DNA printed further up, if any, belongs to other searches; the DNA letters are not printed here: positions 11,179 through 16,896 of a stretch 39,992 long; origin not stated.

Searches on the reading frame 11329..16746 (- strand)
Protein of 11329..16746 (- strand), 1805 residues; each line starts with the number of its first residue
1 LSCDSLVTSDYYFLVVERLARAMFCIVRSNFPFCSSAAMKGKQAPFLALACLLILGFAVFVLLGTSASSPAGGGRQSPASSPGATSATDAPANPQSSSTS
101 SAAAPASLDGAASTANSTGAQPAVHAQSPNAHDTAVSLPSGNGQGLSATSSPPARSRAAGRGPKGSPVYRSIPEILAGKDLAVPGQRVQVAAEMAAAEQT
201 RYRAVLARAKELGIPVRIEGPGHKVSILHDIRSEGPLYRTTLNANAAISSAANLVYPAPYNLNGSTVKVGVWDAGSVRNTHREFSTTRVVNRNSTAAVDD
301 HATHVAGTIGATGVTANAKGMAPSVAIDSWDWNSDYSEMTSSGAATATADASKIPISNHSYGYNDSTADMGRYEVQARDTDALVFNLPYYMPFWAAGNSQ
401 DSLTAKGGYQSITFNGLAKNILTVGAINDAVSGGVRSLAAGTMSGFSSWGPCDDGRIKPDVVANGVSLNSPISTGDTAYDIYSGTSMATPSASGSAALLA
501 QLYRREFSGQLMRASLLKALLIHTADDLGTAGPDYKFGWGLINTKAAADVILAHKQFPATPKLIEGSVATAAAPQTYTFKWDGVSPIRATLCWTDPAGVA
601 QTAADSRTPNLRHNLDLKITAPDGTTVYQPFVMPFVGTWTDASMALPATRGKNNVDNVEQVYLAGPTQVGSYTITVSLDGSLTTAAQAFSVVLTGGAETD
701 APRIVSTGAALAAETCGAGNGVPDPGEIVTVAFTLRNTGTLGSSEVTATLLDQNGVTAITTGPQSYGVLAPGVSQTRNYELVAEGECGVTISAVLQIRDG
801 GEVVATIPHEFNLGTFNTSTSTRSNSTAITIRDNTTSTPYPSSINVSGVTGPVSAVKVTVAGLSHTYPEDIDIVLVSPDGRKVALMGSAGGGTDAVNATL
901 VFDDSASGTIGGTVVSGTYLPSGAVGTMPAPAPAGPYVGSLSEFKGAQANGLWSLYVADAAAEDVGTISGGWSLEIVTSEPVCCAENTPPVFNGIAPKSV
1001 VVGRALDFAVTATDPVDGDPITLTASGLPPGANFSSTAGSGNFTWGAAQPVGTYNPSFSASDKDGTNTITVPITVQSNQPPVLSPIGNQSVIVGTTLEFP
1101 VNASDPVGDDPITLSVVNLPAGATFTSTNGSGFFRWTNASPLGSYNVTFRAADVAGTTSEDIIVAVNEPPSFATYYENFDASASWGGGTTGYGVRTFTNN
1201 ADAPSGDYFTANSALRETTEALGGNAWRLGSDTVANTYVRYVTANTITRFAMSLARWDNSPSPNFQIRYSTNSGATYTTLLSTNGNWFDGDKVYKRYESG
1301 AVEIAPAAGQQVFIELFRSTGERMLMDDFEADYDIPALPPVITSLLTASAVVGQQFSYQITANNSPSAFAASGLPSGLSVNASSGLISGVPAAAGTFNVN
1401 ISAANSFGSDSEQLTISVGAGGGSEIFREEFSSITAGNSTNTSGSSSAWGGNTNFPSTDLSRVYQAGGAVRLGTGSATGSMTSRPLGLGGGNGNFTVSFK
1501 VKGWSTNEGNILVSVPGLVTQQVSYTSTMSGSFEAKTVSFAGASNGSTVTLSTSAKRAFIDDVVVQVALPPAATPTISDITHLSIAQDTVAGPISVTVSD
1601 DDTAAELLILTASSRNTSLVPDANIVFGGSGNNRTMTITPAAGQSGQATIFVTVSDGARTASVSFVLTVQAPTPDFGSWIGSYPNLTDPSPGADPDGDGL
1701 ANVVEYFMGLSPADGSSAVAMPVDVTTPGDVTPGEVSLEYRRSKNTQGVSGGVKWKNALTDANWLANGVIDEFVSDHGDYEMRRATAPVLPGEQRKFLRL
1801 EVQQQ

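Call 5: search_protein_families(library=pfam, proteins=[window:11329-16746:-], max_evalue=0.01)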
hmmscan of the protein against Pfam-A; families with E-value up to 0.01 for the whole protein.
window:11329-16746:- (1805 aa): 6 families
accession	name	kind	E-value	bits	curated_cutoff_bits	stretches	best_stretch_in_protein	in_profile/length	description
PF00082.27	Peptidase_S8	-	2.6e-37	129.1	21.8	1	265-540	2-288/288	Subtilase family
PF05345.18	He_PIG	-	1.6e-20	73.8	24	3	1339-1418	1-95/96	Putative Ig domain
PF01483.27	P_proprotein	-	1.9e-08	34.7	21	1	855-975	3-85/86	Proprotein convertase P-domain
PF17963.7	Big_9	-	1e-06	29.9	23.6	2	1078-1160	1-83/89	Bacterial Ig domain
PF18981.6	InlK_D3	-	0.0039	17.7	25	0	1138-1166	45-73/75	Internalin K domain (D3/D4)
PF19410.4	DUF5980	-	0.0091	16.8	27.1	0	1028-1078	45-94/97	Family of unknown function (DUF5980)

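Call 6: search_protein_families(library=ncbifam, proteins=[window:11329-16746:-], max_evalue=0.01)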
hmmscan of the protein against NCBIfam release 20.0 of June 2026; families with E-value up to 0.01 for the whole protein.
window:11329-16746:- (1805 aa): 4 families
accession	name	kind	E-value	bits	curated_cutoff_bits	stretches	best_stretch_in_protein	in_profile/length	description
NF040553.1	SGO_0316_fam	subfamily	3.3e-12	44.9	1400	1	439-525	649-735/1486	SGO_0316/SGO_0317 family LPXTG-anchored serine peptidase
NF040809.1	germ_prot_CspBA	exception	3.6e-08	31.5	1250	1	406-545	390-519/1099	bifunctional germination protease/germinant receptor pseudoprotease CspBA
NF040808.2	CspC_non_triad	exception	8.8e-07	27.7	675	1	410-548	419-549/556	bile acid germinant receptor pseudoprotease CspC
NF012211.1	tand_rpt_95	domain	0.00024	21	90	0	1621-1670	38-85/98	tandem-95 repeat protein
